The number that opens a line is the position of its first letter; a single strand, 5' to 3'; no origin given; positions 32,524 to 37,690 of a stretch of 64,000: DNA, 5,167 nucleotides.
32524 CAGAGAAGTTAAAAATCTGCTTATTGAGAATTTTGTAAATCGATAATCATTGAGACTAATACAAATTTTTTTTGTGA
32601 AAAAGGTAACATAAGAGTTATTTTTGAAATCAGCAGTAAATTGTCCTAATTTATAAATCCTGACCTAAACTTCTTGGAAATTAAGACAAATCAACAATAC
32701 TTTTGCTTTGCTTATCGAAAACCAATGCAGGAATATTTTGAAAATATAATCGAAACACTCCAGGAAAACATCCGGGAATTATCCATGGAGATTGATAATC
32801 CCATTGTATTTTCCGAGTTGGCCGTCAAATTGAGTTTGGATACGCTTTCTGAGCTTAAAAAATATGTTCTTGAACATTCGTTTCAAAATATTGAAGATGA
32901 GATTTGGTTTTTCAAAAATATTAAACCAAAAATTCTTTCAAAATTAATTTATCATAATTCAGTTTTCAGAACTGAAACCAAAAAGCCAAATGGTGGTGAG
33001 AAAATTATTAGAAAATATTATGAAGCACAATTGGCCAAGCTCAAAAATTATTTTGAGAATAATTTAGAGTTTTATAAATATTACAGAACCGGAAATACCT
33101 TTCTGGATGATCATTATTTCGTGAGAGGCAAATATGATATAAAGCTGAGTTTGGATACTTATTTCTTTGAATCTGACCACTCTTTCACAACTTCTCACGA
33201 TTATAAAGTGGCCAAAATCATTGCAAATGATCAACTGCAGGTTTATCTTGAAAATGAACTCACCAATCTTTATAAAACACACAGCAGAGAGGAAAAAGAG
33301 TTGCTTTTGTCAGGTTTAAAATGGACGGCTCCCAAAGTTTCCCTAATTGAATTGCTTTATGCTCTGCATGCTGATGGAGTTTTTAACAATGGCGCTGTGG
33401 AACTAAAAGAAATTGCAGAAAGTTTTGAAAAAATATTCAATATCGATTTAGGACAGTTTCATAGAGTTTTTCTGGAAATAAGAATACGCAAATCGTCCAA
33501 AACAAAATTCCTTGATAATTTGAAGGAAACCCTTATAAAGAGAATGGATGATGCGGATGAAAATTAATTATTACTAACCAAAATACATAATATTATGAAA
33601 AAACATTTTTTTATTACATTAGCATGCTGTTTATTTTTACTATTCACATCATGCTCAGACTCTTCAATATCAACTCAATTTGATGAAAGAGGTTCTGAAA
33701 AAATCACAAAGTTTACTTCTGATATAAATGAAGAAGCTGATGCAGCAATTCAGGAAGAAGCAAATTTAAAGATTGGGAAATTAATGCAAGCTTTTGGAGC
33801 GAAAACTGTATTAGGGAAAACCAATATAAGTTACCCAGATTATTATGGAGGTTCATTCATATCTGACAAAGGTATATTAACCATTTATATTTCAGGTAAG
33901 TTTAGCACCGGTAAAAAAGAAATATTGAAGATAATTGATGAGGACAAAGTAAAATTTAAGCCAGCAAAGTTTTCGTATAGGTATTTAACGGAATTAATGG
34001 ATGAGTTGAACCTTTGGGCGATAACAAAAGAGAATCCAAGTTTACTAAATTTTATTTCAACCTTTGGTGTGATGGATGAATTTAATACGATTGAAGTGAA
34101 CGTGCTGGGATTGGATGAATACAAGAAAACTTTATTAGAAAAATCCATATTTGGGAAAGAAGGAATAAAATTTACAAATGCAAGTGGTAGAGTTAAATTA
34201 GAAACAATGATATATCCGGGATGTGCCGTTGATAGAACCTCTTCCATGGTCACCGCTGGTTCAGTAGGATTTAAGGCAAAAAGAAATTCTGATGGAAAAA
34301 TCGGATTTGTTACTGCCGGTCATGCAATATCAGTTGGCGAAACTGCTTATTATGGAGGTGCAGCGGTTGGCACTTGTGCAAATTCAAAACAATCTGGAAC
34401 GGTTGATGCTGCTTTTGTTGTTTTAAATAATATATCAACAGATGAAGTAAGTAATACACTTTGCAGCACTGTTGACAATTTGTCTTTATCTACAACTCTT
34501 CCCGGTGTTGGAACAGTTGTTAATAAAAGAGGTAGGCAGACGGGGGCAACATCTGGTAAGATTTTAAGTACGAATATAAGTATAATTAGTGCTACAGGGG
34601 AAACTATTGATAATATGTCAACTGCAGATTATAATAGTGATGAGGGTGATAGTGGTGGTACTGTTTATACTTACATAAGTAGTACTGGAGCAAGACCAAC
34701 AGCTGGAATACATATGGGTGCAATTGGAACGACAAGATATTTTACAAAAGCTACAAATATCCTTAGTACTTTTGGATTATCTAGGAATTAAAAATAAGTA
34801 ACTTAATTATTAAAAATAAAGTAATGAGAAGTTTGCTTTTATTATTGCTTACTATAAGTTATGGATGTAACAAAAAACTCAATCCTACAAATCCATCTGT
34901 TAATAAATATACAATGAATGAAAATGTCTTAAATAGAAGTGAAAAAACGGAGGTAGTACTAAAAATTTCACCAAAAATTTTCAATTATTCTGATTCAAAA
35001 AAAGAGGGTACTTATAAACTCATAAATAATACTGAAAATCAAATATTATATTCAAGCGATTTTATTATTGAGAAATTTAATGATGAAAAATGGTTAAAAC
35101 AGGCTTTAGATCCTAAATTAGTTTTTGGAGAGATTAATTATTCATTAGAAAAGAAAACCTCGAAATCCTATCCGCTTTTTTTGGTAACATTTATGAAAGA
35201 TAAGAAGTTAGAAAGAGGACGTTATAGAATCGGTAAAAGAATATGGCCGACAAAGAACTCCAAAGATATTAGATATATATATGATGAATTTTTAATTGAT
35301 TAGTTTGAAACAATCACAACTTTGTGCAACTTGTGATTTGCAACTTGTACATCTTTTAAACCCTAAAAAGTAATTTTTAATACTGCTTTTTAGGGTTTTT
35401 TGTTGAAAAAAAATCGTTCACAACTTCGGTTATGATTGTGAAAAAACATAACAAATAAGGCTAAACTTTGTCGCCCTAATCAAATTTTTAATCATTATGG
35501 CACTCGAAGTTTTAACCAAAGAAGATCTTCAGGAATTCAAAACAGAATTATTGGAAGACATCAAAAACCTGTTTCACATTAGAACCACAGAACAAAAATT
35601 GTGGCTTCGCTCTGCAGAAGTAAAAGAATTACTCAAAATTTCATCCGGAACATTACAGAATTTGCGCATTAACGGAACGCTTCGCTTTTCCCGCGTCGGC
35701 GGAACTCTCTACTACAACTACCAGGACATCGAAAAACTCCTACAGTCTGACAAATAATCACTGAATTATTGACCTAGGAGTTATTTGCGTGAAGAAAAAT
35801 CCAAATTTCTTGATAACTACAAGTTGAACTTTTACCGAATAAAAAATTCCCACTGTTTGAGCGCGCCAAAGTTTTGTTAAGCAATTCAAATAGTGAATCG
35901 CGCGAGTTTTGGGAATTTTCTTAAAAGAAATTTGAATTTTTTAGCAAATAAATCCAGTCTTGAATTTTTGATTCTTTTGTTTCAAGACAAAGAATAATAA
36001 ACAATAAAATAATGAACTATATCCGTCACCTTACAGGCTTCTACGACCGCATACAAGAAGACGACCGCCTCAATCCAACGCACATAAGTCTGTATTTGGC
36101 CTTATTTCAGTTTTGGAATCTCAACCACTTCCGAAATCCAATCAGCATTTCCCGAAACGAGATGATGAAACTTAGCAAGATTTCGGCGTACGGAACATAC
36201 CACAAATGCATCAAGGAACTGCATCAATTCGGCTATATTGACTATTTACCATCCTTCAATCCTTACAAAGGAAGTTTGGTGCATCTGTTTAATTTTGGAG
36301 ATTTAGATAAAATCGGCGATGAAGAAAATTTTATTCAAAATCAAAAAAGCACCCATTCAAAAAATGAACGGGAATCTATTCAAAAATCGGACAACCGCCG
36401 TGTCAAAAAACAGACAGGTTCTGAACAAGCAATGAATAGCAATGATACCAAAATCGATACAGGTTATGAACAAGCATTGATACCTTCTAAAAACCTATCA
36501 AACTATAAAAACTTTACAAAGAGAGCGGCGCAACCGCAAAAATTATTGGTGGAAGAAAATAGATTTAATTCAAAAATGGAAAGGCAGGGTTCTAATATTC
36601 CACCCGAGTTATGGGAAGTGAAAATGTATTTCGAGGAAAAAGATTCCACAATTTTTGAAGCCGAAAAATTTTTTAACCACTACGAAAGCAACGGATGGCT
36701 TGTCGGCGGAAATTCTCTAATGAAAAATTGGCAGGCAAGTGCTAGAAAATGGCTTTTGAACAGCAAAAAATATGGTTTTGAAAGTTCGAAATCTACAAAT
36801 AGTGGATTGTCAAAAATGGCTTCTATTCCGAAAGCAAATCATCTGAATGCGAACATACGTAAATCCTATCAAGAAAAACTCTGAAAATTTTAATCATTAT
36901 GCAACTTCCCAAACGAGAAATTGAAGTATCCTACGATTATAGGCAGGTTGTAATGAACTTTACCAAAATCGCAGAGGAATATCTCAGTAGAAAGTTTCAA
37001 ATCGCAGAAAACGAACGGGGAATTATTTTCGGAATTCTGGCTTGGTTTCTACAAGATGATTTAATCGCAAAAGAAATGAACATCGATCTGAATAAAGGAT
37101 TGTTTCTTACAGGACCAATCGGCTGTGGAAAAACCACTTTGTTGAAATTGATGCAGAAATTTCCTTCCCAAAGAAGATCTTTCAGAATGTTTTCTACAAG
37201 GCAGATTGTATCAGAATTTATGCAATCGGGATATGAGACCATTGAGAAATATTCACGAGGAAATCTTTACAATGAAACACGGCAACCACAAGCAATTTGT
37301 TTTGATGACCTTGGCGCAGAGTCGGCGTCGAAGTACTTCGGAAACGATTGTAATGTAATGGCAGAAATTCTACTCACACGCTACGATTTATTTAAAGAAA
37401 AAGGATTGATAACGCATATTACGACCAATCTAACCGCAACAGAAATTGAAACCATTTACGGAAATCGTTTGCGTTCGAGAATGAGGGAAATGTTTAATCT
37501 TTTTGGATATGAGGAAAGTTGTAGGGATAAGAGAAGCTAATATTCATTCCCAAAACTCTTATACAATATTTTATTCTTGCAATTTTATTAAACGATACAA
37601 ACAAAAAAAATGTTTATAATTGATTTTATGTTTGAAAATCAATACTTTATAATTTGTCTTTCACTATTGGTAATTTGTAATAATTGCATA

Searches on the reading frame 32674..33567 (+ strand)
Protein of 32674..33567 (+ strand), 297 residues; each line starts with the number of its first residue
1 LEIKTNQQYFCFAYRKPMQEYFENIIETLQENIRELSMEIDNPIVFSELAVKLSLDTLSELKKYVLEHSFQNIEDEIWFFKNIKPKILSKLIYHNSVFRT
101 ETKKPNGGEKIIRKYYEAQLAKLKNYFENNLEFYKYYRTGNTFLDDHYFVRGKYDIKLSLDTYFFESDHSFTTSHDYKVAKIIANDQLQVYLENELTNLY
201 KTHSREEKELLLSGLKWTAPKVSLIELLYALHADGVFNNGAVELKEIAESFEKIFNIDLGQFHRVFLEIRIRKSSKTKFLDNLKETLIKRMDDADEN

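Call 8: search_protein_families(library=pfam, proteins=[window:32674-33567:+], max_evalue=0.001)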
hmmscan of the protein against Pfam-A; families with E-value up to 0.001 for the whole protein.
window:32674-33567:+ (297 aa): 1 family
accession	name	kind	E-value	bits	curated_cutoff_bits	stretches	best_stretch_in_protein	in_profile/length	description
PF09357.15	RteC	-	8.5e-84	281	25.3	1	79-295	2-219/219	RteC protein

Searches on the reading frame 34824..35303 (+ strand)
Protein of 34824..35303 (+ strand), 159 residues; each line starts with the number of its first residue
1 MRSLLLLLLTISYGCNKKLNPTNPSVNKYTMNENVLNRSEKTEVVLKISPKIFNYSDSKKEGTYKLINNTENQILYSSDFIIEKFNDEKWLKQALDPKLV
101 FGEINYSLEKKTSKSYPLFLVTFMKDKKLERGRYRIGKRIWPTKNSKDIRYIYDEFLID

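Call 9: search_protein_families(library=pfam, proteins=[window:34824-35303:+], max_evalue=0.001)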
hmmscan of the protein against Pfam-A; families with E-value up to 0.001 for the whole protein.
window:34824-35303:+ (159 aa): 1 family
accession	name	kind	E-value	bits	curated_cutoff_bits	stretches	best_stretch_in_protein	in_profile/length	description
PF20251.4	Big_14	-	7.2e-13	48.8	27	1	48-145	7-95/104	Bacterial Ig-like domain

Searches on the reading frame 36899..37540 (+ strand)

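Call 9: search_protein_families(library=pfam, proteins=[window:36899-37540:+], max_evalue=0.001)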
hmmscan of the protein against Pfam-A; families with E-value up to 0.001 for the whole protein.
window:36899-37540:+ (213 aa): 4 families
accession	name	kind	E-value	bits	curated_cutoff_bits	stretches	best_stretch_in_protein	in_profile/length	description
PF07728.20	AAA_5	-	1.1e-06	29.1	22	1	68-138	2-75/139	AAA domain (dynein-related subfamily)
PF00004.35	AAA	-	1.4e-06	29.2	21.2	1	69-198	2-126/131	ATPase family associated with various cellular activities (AAA)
PF12775.13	AAA_7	-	0.00014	21.9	25.8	1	61-204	29-178/181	P-loop containing dynein motor region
PF00005.33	ABC_tran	-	0.00099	20.2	25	0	61-90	7-36/137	ABC transporter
